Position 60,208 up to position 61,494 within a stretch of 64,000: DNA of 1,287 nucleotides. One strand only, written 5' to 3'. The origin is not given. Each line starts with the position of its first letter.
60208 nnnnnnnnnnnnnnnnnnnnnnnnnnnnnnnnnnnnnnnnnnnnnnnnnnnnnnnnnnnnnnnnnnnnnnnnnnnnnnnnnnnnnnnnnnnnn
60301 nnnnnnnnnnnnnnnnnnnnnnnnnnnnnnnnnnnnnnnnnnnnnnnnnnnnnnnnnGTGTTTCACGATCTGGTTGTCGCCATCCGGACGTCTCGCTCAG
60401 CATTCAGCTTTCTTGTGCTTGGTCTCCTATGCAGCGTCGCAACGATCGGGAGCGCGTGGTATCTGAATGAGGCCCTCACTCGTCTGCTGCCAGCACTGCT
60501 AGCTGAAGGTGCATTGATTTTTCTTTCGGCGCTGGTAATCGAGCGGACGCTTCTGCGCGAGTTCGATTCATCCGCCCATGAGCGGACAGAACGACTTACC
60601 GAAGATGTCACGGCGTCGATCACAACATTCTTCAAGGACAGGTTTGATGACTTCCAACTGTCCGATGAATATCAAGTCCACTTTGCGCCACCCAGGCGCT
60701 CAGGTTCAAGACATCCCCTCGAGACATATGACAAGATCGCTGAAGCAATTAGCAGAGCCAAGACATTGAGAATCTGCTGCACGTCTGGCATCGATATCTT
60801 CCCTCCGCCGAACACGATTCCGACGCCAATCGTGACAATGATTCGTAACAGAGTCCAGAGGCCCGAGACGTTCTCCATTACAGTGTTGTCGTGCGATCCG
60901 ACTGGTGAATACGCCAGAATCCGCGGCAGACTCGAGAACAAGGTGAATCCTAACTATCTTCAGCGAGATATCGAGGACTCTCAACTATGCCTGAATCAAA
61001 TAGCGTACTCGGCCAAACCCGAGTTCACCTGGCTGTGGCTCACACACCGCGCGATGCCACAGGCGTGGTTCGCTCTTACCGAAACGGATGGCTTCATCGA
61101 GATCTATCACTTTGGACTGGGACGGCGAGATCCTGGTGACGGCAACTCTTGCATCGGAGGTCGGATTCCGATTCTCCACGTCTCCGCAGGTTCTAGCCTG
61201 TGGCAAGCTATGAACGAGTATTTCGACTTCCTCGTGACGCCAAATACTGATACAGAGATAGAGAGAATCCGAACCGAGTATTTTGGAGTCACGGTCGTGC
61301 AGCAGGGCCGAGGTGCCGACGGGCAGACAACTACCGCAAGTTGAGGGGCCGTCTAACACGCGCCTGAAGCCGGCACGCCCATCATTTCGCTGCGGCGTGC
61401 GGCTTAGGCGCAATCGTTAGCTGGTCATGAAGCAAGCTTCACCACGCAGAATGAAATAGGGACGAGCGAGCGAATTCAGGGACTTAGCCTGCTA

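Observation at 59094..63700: Lower-GC accessory island with a Thoeris-like gene pair (membrane protein plus TIR-domain protein) whose partner domains are unrecognised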

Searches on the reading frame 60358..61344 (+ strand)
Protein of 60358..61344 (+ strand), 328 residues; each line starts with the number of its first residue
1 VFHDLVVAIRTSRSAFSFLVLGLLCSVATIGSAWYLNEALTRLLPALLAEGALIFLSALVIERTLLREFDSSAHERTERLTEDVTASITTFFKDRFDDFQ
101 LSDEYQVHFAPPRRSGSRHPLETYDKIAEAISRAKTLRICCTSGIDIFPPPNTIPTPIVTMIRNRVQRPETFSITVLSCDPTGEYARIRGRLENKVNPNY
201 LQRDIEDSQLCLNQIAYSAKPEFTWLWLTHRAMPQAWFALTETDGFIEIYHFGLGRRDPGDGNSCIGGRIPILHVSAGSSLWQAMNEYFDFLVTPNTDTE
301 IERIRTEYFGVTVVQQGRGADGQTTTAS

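Call 3: search_protein_families(library=pfam, proteins=[window:60358-61344:+], max_evalue=0.1)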
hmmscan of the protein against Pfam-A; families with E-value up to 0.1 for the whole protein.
window:60358-61344:+ (328 aa): 0 families

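Call 4: search_protein_families(library=padloc, proteins=[window:60358-61344:+], max_evalue=0.1)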
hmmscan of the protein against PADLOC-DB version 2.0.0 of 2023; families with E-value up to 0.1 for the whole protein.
window:60358-61344:+ (328 aa): 0 families

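Call 5: search_protein_families(library=ncbifam, proteins=[window:60358-61344:+], max_evalue=0.1)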
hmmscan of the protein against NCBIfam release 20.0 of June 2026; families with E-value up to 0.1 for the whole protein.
window:60358-61344:+ (328 aa): 0 families

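Call 7: search_solved_structures(query=window:60358-61344:+, max_evalue=10)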
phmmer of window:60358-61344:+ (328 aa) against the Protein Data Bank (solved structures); distinct sequences matched with E-value up to 10: 1.
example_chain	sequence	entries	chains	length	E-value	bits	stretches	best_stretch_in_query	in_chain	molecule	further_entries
1v4v_A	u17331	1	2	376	0.66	12.5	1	126-196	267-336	UDP-N-Acetylglucosamine 2-Epimerase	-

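Call 9: find_homologous_proteins(query=window:60358-61344:+)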
Query window:60358-61344:+ (328 aa): 9 proteins with E <= 0.001 among 2933 candidates.
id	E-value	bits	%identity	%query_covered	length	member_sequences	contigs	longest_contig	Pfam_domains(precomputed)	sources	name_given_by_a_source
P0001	8.9e-221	750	100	100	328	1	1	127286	-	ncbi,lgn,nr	ncbi:MAG: hypothetical protein HYZ50_09170 [Deltaproteobacteria bacterium]|nr:hypothetical protein [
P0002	1.5e-171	588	77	100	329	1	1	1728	-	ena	-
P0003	2.8e-112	393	56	95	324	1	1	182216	-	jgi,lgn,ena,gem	-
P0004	2.9e-112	393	58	92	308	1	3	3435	-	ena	-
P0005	6.7e-97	343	53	90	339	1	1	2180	-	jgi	jgi:hypothetical protein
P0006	1.7e-95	338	51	92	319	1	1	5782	-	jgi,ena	-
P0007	7.9e-69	251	40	92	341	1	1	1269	-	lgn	-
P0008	8.5e-54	201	39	91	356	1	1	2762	-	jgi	jgi:hypothetical protein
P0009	5.7e-53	198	38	90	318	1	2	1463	-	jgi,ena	jgi:hypothetical protein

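Call 10: find_encoding_contigs(protein=P0003, flank=8000, max_places=3)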
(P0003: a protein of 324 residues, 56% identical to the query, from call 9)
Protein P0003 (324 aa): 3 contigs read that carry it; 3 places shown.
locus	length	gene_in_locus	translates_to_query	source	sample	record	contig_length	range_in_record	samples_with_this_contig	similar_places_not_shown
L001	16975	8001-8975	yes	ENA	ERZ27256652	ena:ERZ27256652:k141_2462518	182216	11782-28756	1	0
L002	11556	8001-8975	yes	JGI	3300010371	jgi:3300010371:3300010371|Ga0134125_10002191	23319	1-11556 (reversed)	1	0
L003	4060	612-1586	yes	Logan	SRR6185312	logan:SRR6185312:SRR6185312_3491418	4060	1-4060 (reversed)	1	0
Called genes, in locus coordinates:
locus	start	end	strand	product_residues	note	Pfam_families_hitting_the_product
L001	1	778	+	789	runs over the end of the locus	PF07697:7TMR-HDED, PF07698:7TM-7TMR_HD, PF08668:HDOD (weak), PF01966:HD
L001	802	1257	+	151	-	PF02130:YbeY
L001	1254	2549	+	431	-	PF01595:CNNM (faint), PF00571:CBS, PF03471:CorC_HlyC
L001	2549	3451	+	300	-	PF00009:GTP_EFTU, PF00350:Dynamin_N (faint), PF01926:MMR_HSR1, PF02421:FeoB_N, PF03193:RsgA_GTPase (faint), PF10662:PduV-EutP (faint), PF07650:KH_2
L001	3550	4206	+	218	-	PF12697:Abhydrolase_6 (faint), PF00561:Abhydrolase_1 (faint), PF12146:Hydrolase_4 (weak)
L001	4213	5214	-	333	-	PF07885:Ion_trans_2 (weak), PF17655:IRK_C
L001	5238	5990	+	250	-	PF11967:RecO_N, PF02565:RecO_C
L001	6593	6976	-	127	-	-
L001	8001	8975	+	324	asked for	-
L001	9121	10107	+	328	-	-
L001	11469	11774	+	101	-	-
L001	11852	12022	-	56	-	-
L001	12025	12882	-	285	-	-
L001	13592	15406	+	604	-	PF01425:Amidase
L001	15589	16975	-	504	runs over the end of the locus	-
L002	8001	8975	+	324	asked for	-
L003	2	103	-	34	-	?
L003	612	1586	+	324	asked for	-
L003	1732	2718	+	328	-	-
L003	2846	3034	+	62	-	-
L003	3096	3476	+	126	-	-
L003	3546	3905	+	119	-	PF01582:TIR, PF13676:TIR_2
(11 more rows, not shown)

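Call 11: find_encoding_contigs(protein=P0006, flank=6000, max_places=3)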
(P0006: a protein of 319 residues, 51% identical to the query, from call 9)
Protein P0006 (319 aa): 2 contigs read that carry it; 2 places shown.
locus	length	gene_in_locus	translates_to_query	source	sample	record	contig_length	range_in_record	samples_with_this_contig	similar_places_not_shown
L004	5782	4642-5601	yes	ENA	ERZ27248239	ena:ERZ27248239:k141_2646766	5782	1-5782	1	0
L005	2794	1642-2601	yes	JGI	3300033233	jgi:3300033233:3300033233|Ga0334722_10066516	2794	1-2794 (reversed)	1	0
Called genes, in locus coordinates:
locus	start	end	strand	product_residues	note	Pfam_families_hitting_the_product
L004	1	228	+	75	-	?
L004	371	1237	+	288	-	PF13495:Phage_int_SAM_4, PF00589:Phage_integrase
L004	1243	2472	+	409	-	PF14319:Zn_Tnp_IS91, PF04986:Y2_Tnp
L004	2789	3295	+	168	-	-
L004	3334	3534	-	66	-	-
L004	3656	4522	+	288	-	PF10987:DUF2806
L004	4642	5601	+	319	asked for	-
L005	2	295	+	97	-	?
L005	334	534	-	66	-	-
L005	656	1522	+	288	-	PF10987:DUF2806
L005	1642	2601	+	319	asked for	-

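Call 12: find_encoding_contigs(protein=P0004, flank=6000, max_places=3)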
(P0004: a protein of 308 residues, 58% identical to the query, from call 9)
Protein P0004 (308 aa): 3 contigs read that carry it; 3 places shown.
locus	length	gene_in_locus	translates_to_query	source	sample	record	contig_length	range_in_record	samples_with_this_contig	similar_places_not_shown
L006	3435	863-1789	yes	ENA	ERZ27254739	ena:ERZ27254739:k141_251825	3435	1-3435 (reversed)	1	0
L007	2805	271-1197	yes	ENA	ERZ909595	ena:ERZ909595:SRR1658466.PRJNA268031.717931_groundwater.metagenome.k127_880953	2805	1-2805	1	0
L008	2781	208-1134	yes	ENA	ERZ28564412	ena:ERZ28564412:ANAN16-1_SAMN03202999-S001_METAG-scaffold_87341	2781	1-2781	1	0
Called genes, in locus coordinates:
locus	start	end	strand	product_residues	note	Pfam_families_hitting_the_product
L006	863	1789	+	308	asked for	-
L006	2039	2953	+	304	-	-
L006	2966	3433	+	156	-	?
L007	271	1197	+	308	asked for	-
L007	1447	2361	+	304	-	-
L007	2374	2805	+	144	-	?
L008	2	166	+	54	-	?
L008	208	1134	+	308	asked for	-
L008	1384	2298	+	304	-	-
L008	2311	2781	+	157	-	?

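Call 16: find_encoding_contigs(protein=P0002, flank=3000, max_places=3)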
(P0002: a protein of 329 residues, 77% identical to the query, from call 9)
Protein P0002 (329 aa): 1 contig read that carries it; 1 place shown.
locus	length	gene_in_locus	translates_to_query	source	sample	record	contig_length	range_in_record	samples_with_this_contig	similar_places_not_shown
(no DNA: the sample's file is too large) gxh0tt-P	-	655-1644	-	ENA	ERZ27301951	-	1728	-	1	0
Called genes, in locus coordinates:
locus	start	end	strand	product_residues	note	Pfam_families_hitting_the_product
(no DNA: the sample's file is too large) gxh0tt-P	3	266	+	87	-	?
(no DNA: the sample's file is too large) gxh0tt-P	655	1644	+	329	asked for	-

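Call 17: find_encoding_contigs(protein=P0008, flank=3000, max_places=3)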
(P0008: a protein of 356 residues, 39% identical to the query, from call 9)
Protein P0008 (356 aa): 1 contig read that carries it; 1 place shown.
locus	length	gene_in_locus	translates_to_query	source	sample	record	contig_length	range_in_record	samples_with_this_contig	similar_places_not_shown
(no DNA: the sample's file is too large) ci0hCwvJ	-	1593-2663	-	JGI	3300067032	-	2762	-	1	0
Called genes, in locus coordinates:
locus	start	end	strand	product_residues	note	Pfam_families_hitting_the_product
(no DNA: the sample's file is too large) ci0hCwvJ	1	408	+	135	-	?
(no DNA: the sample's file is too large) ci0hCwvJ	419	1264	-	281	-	PF12146:Hydrolase_4, PF00561:Abhydrolase_1, PF12697:Abhydrolase_6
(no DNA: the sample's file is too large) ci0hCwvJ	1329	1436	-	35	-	-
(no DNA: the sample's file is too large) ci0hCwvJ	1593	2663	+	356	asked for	-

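Call 35: predict_structure(alignment_id=A1)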
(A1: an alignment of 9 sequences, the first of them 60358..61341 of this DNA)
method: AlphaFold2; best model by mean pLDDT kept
length: 328 residues; sequences in the alignment: 9
mean_pLDDT: 75.0   pTM: 0.64
mean pLDDT of the five models: 75.0, 71.1, 70.7, 68.5, 67.3
residues with pLDDT >= 90: 109; 70-90: 90; 50-70: 94; < 50: 35
segments of 3 or more residues with pLDDT < 50: 1-11, 92-102, 252-254
pLDDT, mean of each block of 10 residues (from residue 1): 41 61 71 71 61 61 50 53 53 47 62 65 90 96 86 82 94 95 87 81 91 91 94 86 90 54 59 86 92 93 91 85 50
secondary structure, 60 per line:
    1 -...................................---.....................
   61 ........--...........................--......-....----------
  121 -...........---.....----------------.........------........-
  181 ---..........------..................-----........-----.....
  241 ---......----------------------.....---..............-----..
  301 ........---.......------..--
elements in order: H2-36 H40-68 H71-97 H100-105 E107-110 H122-132 E136-140 H157-165 E172-179 H184-193 H200-217 E223-230 E236-240 E244-249 E272-276 H280-293 H299-308 E312-318

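Call 52: search_protein_families(library=pfam, proteins=[L001:9121-10107:+, L006:2039-2953:+, L006:2966-3433:+, L003:3096-3476:+, L003:3546-3905:+], max_evalue=0.01)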
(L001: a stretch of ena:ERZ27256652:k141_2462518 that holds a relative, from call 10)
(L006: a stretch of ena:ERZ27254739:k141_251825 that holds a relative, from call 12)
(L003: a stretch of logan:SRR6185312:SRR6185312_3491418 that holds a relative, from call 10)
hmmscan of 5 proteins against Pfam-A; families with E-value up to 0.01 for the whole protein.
L001:9121-10107:+ (328 aa): 0 families

L006:2039-2953:+ (304 aa): 0 families

L006:2966-3433:+ (156 aa): 1 family
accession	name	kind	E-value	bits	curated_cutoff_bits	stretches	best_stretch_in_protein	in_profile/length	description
PF00856.33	SET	-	1.2e-11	45.4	22.4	1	25-118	1-104/105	SET domain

L003:3096-3476:+ (126 aa): 0 families

L003:3546-3905:+ (119 aa): 2 families
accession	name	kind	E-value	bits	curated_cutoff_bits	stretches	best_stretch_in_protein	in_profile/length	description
PF13676.11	TIR_2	-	2.4e-15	57.5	28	1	4-82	16-93/122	TIR domain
PF01582.25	TIR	-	1.5e-08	35.1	21.3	1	5-97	22-114/179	TIR domain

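Call 55: search_protein_representatives(alignment_id=A1)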
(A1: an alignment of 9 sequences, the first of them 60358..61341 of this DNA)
Query: 9 sequences, 323 profile positions. Proteins with E-value up to 0.001 (for the whole library): 328; up to 1e-10: 72; up to 1e-30: 15. The best 150 are listed.
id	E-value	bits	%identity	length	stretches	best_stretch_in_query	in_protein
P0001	1.1e-155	534.2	-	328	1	1-321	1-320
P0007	2.8e-135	467.2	-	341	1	4-320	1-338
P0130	1.5e-112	392.5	-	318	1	3-318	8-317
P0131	1.0e-107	376.6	-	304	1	12-319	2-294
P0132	1.5e-75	270.9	-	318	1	26-317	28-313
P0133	1.2e-61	225.2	-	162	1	161-316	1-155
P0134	1.9e-50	188.4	-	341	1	4-320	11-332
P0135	1.0e-49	186.0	-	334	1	14-312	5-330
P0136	6.8e-47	176.7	-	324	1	16-301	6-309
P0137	2.7e-45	171.5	-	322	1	13-298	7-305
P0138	2.2e-44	168.5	-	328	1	11-314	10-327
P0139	2.1e-42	162.0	-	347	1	10-313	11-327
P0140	6.4e-42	160.4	-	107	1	221-315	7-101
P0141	1.4e-33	133.0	-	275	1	70-299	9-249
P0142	4.6e-32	128.0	-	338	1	15-301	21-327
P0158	5.8e-17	78.4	-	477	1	135-294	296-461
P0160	7.2e-17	78.1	-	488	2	126-304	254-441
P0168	4.9e-14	68.8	-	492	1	83-305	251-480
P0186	1.1e-11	61.1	-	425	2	149-253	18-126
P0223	1.8e-09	53.7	-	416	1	135-296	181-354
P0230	4.0e-09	52.6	-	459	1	176-311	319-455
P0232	4.5e-09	52.4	-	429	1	134-302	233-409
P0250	1.5e-08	50.7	-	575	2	125-253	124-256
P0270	8.4e-08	48.3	-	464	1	166-303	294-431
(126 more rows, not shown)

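Call 57: search_protein_families(library=pfam, alignment_id=A3, max_evalue=0.001)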
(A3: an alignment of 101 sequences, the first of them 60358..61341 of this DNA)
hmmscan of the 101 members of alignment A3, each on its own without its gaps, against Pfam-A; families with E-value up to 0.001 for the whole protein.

A. member 1, window:60358-61341:+ (328 aa): 0 families

B. families by the number of members that match (of 101 scanned): 10 families
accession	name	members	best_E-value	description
PF12728.13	HTH_17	6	4.8e-16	Helix-turn-helix domain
PF00211.25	Guanylate_cyc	4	3e-09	Adenylate and Guanylate cyclase catalytic domain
PF00932.25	LTD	2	1e-06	Lamin Tail Domain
PF18929.5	DUF5678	1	3.3e-09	Family of unknown function (DUF5678)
PF13676.11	TIR_2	1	2.9e-07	TIR domain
PF01442.23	Apolipoprotein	1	2.3e-05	Apolipoprotein A1/A4/E domain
PF06677.18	Auto_anti-p27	1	8e-05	Sjogren's syndrome/scleroderma autoantigen 1 (Autoantigen p27)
PF13384.12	HTH_23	1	0.00038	Homeodomain-like domain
PF19319.4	DUF5919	1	0.00055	Domain of unknown function (DUF5919)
PF13091.12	PLDc_2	1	0.00078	PLD-like domain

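Call 60: search_protein_families(library=padloc, alignment_id=A3, max_evalue=0.001)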
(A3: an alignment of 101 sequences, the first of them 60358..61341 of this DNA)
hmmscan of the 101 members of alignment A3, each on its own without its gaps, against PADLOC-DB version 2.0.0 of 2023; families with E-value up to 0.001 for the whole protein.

A. member 1, window:60358-61341:+ (328 aa): 0 families

B. families by the number of members that match (of 101 scanned): 17 families
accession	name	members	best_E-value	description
PDLC04133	mad1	5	1.9e-09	mads_1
PDLC02367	PycC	4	2.1e-13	-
PDLC00766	PycC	3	2.5e-08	Pycsar cyclase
PDLC02370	PycC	3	3.4e-06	-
PDLC00734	PycC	3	5.9e-05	Pycsar cyclase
PDLC02369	PycC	2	0.00046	-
PDLC00764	PycC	1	0.0001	Pycsar cyclase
PDLC00761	PycC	1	0.00011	Pycsar cyclase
PDLC03865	LmuB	1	0.00012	-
PDLC00648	ZorA3|ZorA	1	0.00021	MotA/ExbB/TolQ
PDLC00434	ThsB1|ThsB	1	0.00026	TIR-like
PDLC00767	PycC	1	0.00035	Pycsar cyclase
PDLC00637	ZorA2|ZorA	1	0.00043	MotA/ExbB/TolQ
PDLC00765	PycC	1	0.00051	Pycsar cyclase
PDLC00640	ZorA2|ZorA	1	0.00066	MotA/ExbB/TolQ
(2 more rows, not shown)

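Call 61: find_related_loci(query=A1, collection=metagenome_contigs, flank=6000)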
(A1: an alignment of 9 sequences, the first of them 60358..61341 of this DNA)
Query A1 (328 aa) in metagenome_contigs; peptide patterns used: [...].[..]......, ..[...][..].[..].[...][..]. (x = any residue, [..] = any of these).
282 stretches matched a pattern; 30 encode a relative of the query (tblastn E <= 1e-3); 30 distinct loci.
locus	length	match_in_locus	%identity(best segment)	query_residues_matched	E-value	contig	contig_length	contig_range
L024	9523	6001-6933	56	12-321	4e-119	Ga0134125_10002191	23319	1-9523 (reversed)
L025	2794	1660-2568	51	10-311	6e-106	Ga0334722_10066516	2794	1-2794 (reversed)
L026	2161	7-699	60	84-314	4e-99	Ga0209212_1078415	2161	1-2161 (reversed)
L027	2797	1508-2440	42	6-321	9e-85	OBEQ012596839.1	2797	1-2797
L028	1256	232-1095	38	17-311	2e-65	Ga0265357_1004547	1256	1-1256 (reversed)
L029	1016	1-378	58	189-314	1e-49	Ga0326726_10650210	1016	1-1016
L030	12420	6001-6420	27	161-292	2e-9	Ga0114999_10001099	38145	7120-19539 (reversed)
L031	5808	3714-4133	28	161-292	2e-9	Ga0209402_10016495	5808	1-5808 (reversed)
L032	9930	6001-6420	28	161-292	3e-9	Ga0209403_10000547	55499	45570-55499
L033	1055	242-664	29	160-292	2e-9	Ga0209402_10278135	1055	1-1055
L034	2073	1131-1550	29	161-292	6e-9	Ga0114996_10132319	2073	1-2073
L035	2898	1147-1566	27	161-292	1e-8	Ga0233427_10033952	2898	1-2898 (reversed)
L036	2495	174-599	31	159-292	3e-8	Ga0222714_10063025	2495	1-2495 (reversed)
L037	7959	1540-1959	27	161-292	5e-8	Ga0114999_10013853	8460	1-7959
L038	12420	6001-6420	27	161-292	6e-8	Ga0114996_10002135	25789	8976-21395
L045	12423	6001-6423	24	160-292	9e-7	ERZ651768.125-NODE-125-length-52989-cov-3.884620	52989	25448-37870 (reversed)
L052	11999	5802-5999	26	229-301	2e-5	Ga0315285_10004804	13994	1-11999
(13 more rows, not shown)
